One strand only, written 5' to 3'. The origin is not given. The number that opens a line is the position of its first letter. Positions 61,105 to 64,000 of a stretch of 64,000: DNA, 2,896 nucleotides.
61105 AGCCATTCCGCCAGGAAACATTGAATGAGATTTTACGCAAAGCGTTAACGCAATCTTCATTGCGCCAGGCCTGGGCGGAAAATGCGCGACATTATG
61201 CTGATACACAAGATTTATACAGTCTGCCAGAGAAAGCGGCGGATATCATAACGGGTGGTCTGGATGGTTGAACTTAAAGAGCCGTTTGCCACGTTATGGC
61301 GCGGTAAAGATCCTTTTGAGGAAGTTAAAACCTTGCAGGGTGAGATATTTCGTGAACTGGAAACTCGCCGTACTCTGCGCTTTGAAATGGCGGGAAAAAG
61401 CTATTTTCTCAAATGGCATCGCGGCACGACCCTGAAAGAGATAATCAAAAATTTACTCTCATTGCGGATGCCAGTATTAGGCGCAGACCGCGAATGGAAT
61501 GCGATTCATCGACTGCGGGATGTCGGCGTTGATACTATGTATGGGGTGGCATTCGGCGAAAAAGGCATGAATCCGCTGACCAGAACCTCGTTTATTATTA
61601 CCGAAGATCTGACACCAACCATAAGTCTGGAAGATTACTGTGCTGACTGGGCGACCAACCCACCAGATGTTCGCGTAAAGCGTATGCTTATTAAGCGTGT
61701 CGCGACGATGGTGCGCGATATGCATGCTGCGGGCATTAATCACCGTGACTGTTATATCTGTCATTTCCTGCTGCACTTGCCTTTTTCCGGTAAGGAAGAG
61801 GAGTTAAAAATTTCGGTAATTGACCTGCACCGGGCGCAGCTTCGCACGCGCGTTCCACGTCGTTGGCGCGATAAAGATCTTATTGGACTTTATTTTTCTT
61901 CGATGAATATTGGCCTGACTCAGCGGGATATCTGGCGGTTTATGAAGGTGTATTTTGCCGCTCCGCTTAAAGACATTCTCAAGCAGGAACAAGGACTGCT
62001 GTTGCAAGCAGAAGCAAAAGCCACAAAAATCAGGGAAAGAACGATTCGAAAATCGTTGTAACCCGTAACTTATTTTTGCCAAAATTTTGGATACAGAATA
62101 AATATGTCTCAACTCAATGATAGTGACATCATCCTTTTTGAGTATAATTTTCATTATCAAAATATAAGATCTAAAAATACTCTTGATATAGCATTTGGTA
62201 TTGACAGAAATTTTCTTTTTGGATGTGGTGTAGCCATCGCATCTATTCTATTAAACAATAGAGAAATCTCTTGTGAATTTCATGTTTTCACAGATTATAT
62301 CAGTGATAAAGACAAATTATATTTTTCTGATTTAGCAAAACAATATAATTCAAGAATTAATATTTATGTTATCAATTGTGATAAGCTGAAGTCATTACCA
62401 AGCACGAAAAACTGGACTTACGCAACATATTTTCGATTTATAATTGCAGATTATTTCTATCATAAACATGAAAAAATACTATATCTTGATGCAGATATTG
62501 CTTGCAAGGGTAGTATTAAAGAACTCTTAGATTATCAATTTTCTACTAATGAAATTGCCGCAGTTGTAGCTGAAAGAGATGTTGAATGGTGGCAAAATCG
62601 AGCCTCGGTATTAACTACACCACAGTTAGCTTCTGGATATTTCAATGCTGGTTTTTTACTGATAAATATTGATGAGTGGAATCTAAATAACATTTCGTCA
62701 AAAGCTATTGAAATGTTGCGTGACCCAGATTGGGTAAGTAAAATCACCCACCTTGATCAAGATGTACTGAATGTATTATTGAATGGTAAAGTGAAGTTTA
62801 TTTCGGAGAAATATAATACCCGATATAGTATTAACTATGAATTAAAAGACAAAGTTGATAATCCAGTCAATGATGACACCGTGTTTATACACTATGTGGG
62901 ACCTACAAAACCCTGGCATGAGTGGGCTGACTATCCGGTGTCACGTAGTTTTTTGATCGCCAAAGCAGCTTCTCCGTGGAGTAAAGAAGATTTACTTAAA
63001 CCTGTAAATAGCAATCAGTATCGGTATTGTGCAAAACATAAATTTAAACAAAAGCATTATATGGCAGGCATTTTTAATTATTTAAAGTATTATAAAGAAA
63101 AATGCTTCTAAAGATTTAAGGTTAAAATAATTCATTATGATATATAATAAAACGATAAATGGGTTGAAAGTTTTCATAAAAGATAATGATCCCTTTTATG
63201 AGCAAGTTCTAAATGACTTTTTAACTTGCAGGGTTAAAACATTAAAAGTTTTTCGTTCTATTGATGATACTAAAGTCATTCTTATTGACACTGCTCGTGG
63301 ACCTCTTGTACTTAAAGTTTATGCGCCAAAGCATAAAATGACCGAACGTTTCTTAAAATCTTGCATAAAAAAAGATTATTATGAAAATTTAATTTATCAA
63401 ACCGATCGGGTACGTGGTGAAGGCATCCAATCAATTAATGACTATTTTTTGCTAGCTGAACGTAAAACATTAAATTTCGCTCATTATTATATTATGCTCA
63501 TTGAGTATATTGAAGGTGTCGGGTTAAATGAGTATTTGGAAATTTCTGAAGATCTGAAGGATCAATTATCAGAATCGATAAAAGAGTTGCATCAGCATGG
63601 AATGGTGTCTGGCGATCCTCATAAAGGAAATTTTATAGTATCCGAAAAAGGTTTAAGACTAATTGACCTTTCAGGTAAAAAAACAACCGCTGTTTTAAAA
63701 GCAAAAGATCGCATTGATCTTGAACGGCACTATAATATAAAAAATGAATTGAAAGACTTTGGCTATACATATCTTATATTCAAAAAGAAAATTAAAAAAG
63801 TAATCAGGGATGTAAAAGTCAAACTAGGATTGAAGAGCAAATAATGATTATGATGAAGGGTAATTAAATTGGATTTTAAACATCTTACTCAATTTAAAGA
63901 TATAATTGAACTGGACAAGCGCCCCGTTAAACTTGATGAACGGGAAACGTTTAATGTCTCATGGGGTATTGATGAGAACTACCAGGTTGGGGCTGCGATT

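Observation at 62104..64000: AT-rich outer-core LPS block with a non-K-12 gene order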

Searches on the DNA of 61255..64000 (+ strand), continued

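Call 17: get_annotated_region(hit=H44, flank=7000)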
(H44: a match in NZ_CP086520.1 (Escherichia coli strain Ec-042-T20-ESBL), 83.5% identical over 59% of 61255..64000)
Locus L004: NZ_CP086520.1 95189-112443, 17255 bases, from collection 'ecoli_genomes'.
description: Escherichia coli strain Ec-042-T20-ESBL chromosome, complete genome
organism: Escherichia coli strain Ec-042-T20-ESBL (NCBI taxid 562)
replicon: chromosome; assembly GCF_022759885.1
host: Homo sapiens; source: stool; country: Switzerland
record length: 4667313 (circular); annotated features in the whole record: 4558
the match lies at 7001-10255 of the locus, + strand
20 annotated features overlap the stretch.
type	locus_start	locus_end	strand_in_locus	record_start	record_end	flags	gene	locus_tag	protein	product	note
CDS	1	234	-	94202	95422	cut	coaBC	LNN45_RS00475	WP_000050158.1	bifunctional phosphopantothenoylcysteine decarboxylase/phosphopantothenate--cysteine ligase CoaBC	-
CDS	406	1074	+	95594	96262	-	radC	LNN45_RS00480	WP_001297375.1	RadC family protein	-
CDS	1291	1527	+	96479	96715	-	rpmB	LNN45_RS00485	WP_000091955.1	50S ribosomal protein L28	-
CDS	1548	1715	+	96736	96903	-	rpmG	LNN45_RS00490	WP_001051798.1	50S ribosomal protein L33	-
CDS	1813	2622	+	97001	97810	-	mutM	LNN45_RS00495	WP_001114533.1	bifunctional DNA-formamidopyrimidine glycosylase/DNA-(apurinic or apyrimidinic site) lyase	-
CDS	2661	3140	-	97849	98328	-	coaD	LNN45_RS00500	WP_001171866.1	pantetheine-phosphate adenylyltransferase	-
CDS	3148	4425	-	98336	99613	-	waaA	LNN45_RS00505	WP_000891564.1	lipid IV(A) 3-deoxy-D-manno-octulosonic acid transferase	-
CDS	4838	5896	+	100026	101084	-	rfaQ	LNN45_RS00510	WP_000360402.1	lipopolysaccharide core heptosyltransferase RfaQ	-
CDS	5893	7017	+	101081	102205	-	waaG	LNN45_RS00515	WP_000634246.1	glycosyltransferase family 4 protein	-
CDS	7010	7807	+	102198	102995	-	rfaP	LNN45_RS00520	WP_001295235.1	lipopolysaccharide core heptose(I) kinase RfaP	-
CDS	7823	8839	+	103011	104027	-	waaO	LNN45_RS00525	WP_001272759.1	lipopolysaccharide 3-alpha-galactosyltransferase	-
CDS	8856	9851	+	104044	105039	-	-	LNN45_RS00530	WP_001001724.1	glycosyltransferase family 8 protein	-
CDS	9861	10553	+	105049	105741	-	rfaY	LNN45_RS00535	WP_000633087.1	lipopolysaccharide core heptose(II) kinase RfaY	-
CDS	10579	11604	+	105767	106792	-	-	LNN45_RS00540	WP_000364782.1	UDP-galactose--(galactosyl) LPS alpha1,2-galactosyltransferase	-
CDS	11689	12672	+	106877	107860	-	-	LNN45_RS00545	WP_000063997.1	glycosyltransferase family 2 protein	-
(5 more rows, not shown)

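Call 18: get_annotated_region(hit=H54, flank=7000)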
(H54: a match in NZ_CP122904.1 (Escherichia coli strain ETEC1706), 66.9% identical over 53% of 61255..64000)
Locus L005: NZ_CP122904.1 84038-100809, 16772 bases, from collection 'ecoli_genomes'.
description: Escherichia coli strain ETEC1706 chromosome, complete genome
organism: Escherichia coli strain ETEC1706 (NCBI taxid 562)
replicon: chromosome; assembly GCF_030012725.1
host: Sus scrofa; source: feces; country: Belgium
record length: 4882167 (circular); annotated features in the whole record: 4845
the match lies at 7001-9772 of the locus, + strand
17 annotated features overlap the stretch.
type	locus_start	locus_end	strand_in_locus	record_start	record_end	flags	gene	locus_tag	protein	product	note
CDS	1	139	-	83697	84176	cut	coaD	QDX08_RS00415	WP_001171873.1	pantetheine-phosphate adenylyltransferase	-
CDS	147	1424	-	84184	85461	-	waaA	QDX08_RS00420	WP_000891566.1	lipid IV(A) 3-deoxy-D-manno-octulosonic acid transferase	-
CDS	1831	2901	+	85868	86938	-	rfaQ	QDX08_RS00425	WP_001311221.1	lipopolysaccharide core heptosyltransferase RfaQ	-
CDS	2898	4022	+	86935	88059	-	rfaG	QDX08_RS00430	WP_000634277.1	lipopolysaccharide glucosyltransferase I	-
CDS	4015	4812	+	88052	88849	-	rfaP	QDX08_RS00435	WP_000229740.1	lipopolysaccharide core heptose(I) kinase RfaP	-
CDS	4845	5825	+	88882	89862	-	-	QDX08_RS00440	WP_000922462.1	glycosyltransferase family 8 protein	-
CDS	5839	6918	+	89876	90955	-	waaB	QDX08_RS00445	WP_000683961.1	lipopolysaccharide 1,6-galactosyltransferase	-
CDS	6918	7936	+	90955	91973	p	waaO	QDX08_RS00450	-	lipopolysaccharide 3-alpha-galactosyltransferase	frameshifted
CDS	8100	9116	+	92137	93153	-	rfaJ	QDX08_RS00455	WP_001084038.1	lipopolysaccharide 1,2-glucosyltransferase RfaJ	-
CDS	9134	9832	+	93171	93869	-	rfaY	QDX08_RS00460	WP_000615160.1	lipopolysaccharide core heptose(II) kinase RfaY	-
CDS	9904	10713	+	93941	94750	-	waaZ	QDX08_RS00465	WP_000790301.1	3-deoxy-D-manno-oct-2-ulosonate III transferase WaaZ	-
CDS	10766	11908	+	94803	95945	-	-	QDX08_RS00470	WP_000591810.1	lipopolysaccharide N-acetylglucosaminyltransferase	-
CDS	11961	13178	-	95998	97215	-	rfaL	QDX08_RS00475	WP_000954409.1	O-antigen ligase RfaL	-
CDS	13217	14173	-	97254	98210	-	rfaC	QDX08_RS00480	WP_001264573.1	lipopolysaccharide heptosyltransferase RfaC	-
CDS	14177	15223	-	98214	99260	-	rfaF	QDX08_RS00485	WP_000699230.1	ADP-heptose--LPS heptosyltransferase RfaF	-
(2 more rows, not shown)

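Call 19: get_annotated_region(hit=H32, flank=7000)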
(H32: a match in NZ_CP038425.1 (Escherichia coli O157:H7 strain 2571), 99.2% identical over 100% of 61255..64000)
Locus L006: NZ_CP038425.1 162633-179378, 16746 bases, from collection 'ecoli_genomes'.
description: Escherichia coli O157:H7 strain 2571 chromosome, complete genome
organism: Escherichia coli O157:H7 strain 2571 (NCBI taxid 83334)
replicon: chromosome; assembly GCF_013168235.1
host: bovine; source: missing; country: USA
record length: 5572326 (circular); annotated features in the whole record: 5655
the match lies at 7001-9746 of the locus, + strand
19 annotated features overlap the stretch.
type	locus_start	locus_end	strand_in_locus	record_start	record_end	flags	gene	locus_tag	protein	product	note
CDS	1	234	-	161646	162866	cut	coaBC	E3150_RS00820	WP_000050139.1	bifunctional phosphopantothenoylcysteine decarboxylase/phosphopantothenate--cysteine ligase CoaBC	-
CDS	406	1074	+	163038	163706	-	radC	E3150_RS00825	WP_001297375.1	RadC family protein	-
CDS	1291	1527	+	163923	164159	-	rpmB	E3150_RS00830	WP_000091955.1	50S ribosomal protein L28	-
CDS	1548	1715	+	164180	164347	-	rpmG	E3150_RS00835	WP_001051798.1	50S ribosomal protein L33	-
CDS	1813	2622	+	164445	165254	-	mutM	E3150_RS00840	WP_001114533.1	bifunctional DNA-formamidopyrimidine glycosylase/DNA-(apurinic or apyrimidinic site) lyase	-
CDS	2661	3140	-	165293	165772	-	coaD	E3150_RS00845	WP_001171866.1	pantetheine-phosphate adenylyltransferase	-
CDS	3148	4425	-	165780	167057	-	waaA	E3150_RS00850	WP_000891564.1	lipid IV(A) 3-deoxy-D-manno-octulosonic acid transferase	-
CDS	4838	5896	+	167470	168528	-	rfaQ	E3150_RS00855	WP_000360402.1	lipopolysaccharide core heptosyltransferase RfaQ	-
CDS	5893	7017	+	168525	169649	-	waaG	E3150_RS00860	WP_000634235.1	glycosyltransferase family 4 protein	-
CDS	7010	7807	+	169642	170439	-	rfaP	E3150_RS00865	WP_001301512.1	lipopolysaccharide core heptose(I) kinase RfaP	-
CDS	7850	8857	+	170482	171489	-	waaO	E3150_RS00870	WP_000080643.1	lipopolysaccharide 3-alpha-galactosyltransferase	-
CDS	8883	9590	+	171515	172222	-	rfaY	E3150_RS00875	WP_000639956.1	lipopolysaccharide core heptose(II) kinase RfaY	-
CDS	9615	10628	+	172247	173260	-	-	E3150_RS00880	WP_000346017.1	UDP-glucose--(galactosyl) LPS alpha1,2-glucosyltransferase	-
CDS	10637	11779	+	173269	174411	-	-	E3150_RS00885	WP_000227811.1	lipopolysaccharide N-acetylglucosaminyltransferase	-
CDS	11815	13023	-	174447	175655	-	rfaL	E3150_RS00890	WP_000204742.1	O-antigen ligase RfaL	-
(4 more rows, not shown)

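Call 21: search_dna_similar(query=L001:10870-14278:+, collection=ecoli_genomes, mode=near, max_rows=12, rows=spread)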
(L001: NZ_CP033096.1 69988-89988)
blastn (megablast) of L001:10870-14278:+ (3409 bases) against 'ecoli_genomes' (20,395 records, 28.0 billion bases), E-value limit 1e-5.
Records with a match: 1364; places in all: 1364; records where one place covers at least 80% of the query: 1364.
Genomes with a match: 1364 of 5426; with a place that covers at least 80% of the query: 1364. Places per genome that has any: lowest 1, median 1, highest 1. On chromosomes: 1364 places; on plasmids: 0.
Best place of each record, by identity: >=99% 1119; 95-99% 245.
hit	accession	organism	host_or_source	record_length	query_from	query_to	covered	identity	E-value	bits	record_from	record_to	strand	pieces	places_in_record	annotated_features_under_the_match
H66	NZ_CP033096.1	Escherichia coli strain CP53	pig feces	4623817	1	3409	100%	100.0%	0e+0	6296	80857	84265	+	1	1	rfaL: O-antigen ligase RfaL | lipopolysaccharide N-acetylglucosaminyltransferase | UDP-glucose--(galactosyl) LPS alpha1,2-glucosyltransferase | rfaC: lipopolysaccharide heptosyltransferase RfaC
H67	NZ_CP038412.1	Escherichia coli O157:H7 strain 493/89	Homo sapiens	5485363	1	3409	100%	100.0%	0e+0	6290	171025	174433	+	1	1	rfaL: O-antigen ligase RfaL | lipopolysaccharide N-acetylglucosaminyltransferase | UDP-glucose--(galactosyl) LPS alpha1,2-glucosyltransferase | rfaC: lipopolysaccharide heptosyltransferase RfaC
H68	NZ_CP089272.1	Escherichia coli O157:H7 strain M1300706001A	Homo sapiens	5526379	1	3409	100%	100.0%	0e+0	6290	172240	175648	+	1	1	rfaL: O-antigen ligase RfaL | lipopolysaccharide N-acetylglucosaminyltransferase | UDP-glucose--(galactosyl) LPS alpha1,2-glucosyltransferase | rfaC: lipopolysaccharide heptosyltransferase RfaC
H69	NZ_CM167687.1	Escherichia coli strain NCCP 13907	Homo sapiens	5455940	1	3409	100%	100.0%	0e+0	6290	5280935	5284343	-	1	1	rfaL: O-antigen ligase RfaL | lipopolysaccharide N-acetylglucosaminyltransferase | UDP-glucose--(galactosyl) LPS alpha1,2-glucosyltransferase | rfaC: lipopolysaccharide heptosyltransferase RfaC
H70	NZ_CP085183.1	Escherichia coli strain EC7518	Homo sapiens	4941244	1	3409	100%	99.9%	0e+0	6285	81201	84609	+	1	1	rfaL: O-antigen ligase RfaL | lipopolysaccharide N-acetylglucosaminyltransferase | UDP-glucose--(galactosyl) LPS alpha1,2-glucosyltransferase | rfaC: lipopolysaccharide heptosyltransferase RfaC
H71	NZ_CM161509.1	Escherichia coli strain D97-1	Canis lupus familiaris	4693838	1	3409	100%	99.9%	0e+0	6285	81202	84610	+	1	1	rfaL: O-antigen ligase RfaL | lipopolysaccharide N-acetylglucosaminyltransferase | UDP-glucose--(galactosyl) LPS alpha1,2-glucosyltransferase | rfaC: lipopolysaccharide heptosyltransferase RfaC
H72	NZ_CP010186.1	Escherichia coli strain M6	mouse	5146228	1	3409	100%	99.9%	0e+0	6279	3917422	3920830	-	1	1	rfaL: O-antigen ligase RfaL | lipopolysaccharide N-acetylglucosaminyltransferase | UDP-glucose--(galactosyl) LPS alpha1,2-glucosyltransferase | rfaC: lipopolysaccharide heptosyltransferase RfaC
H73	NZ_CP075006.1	Escherichia coli strain 6629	bovine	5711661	1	3409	100%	99.9%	0e+0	6279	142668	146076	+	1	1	rfaL: O-antigen ligase RfaL | lipopolysaccharide N-acetylglucosaminyltransferase | UDP-glucose--(galactosyl) LPS alpha1,2-glucosyltransferase | rfaC: lipopolysaccharide heptosyltransferase RfaC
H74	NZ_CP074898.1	Escherichia coli strain 2009C_3612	Homo sapiens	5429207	1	3409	100%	99.9%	0e+0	6274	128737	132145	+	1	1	rfaL: O-antigen ligase RfaL | lipopolysaccharide N-acetylglucosaminyltransferase | UDP-glucose--(galactosyl) LPS alpha1,2-glucosyltransferase | rfaC: lipopolysaccharide heptosyltransferase RfaC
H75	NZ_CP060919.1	Escherichia coli strain EC15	Homo sapiens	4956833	26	3409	99%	99.9%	0e+0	6239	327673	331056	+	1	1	rfaL: O-antigen ligase RfaL | lipopolysaccharide N-acetylglucosaminyltransferase | glycosyltransferase family 8 protein | rfaC: lipopolysaccharide heptosyltransferase RfaC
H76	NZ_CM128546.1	Escherichia coli strain MMC-J-0066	Homo sapiens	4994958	1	3409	100%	98.1%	0e+0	5943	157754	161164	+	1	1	rfaL: O-antigen ligase RfaL | lipopolysaccharide N-acetylglucosaminyltransferase | UDP-glucose--(galactosyl) LPS alpha1,2-glucosyltransferase | rfaC: lipopolysaccharide heptosyltransferase RfaC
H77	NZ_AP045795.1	Escherichia coli strain 23CRST028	Homo sapiens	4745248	1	3409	100%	97.1%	0e+0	5753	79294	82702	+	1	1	rfaL: O-antigen ligase RfaL | lipopolysaccharide N-acetylglucosaminyltransferase | UDP-glucose--(galactosyl) LPS alpha1,2-glucosyltransferase | rfaC: lipopolysaccharide heptosyltransferase RfaC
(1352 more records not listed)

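Call 35: get_annotated_region(hit=H52, flank=7000)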
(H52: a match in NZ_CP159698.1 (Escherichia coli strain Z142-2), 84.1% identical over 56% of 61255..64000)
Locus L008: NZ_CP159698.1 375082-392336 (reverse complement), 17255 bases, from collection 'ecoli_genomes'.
description: Escherichia coli strain Z142-2 chromosome, complete genome
organism: Escherichia coli strain Z142-2 (NCBI taxid 562)
replicon: chromosome; assembly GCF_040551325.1
host: -; source: hospital; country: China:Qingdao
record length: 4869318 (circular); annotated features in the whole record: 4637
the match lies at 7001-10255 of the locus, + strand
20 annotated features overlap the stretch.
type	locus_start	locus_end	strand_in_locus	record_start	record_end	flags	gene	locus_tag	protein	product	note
CDS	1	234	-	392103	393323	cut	coaBC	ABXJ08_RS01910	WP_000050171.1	bifunctional phosphopantothenoylcysteine decarboxylase/phosphopantothenate--cysteine ligase CoaBC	-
CDS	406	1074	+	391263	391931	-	radC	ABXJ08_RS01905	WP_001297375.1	DNA repair protein RadC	-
CDS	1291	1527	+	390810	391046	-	rpmB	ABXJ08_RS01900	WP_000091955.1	50S ribosomal protein L28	-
CDS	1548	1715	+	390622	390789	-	rpmG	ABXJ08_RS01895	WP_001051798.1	50S ribosomal protein L33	-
CDS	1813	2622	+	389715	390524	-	mutM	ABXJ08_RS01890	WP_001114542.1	bifunctional DNA-formamidopyrimidine glycosylase/DNA-(apurinic or apyrimidinic site) lyase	-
CDS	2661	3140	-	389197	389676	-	coaD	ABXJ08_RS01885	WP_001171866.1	pantetheine-phosphate adenylyltransferase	-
CDS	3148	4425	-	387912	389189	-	waaA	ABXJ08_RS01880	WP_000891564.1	lipid IV(A) 3-deoxy-D-manno-octulosonic acid transferase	-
CDS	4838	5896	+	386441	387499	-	rfaQ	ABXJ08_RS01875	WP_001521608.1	lipopolysaccharide core heptosyltransferase RfaQ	-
CDS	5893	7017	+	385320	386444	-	waaG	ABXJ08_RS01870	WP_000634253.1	glycosyltransferase family 4 protein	-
CDS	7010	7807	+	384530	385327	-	rfaP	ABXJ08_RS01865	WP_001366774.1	lipopolysaccharide core heptose(I) kinase RfaP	-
CDS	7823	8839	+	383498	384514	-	waaO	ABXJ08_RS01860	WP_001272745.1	lipopolysaccharide 3-alpha-galactosyltransferase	-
CDS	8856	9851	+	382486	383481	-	-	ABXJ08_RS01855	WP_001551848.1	glycosyltransferase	-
CDS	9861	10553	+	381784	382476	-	rfaY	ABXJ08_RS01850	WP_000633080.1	lipopolysaccharide core heptose(II) kinase RfaY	-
CDS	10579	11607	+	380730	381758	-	-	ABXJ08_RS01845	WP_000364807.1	UDP-galactose--(galactosyl) LPS alpha1,2-galactosyltransferase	-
CDS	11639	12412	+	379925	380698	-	-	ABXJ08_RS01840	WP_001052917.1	glycosyltransferase family 25 protein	-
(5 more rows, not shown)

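Call 36: get_annotated_region(hit=H40, flank=7000)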
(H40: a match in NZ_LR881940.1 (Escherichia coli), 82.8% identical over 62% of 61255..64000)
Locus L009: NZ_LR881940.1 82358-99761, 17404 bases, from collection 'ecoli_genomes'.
description: Escherichia coli isolate 2015-01-2097 chromosome 1, complete sequence
organism: Escherichia coli (NCBI taxid 562)
replicon: chromosome; assembly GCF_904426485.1
host: Sus scrofa domesticus; source: pig; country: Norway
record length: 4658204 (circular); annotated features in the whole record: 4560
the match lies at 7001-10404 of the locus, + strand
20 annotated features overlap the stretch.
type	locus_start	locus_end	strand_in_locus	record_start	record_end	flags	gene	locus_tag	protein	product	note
CDS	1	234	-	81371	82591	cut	coaBC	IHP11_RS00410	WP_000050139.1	bifunctional phosphopantothenoylcysteine decarboxylase/phosphopantothenate--cysteine ligase CoaBC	-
CDS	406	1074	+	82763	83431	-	radC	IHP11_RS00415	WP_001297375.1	RadC family protein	-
CDS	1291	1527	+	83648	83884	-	rpmB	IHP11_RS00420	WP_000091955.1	50S ribosomal protein L28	-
CDS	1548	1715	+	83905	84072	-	rpmG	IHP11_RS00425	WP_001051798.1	50S ribosomal protein L33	-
CDS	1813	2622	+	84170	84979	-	mutM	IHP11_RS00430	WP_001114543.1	bifunctional DNA-formamidopyrimidine glycosylase/DNA-(apurinic or apyrimidinic site) lyase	-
CDS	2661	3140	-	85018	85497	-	coaD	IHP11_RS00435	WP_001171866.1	pantetheine-phosphate adenylyltransferase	-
CDS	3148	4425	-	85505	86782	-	waaA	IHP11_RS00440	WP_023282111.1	lipid IV(A) 3-deoxy-D-manno-octulosonic acid transferase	-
CDS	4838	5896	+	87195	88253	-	rfaQ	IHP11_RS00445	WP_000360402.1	lipopolysaccharide core heptosyltransferase RfaQ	-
CDS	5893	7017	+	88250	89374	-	waaG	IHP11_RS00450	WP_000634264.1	glycosyltransferase family 4 protein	-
CDS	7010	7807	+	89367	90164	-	rfaP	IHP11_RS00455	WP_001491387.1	lipopolysaccharide core heptose(I) kinase RfaP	-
CDS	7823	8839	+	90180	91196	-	waaO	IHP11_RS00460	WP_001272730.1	lipopolysaccharide 3-alpha-galactosyltransferase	-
CDS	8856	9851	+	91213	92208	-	-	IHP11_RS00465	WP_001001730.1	glycosyltransferase family 8 protein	-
CDS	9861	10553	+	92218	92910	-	rfaY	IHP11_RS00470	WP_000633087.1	lipopolysaccharide core heptose(II) kinase RfaY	-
CDS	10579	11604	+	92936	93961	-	-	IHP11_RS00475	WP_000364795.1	UDP-galactose--(galactosyl) LPS alpha1,2-galactosyltransferase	-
CDS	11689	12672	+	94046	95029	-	-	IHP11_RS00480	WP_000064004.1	glycosyltransferase family 2 protein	-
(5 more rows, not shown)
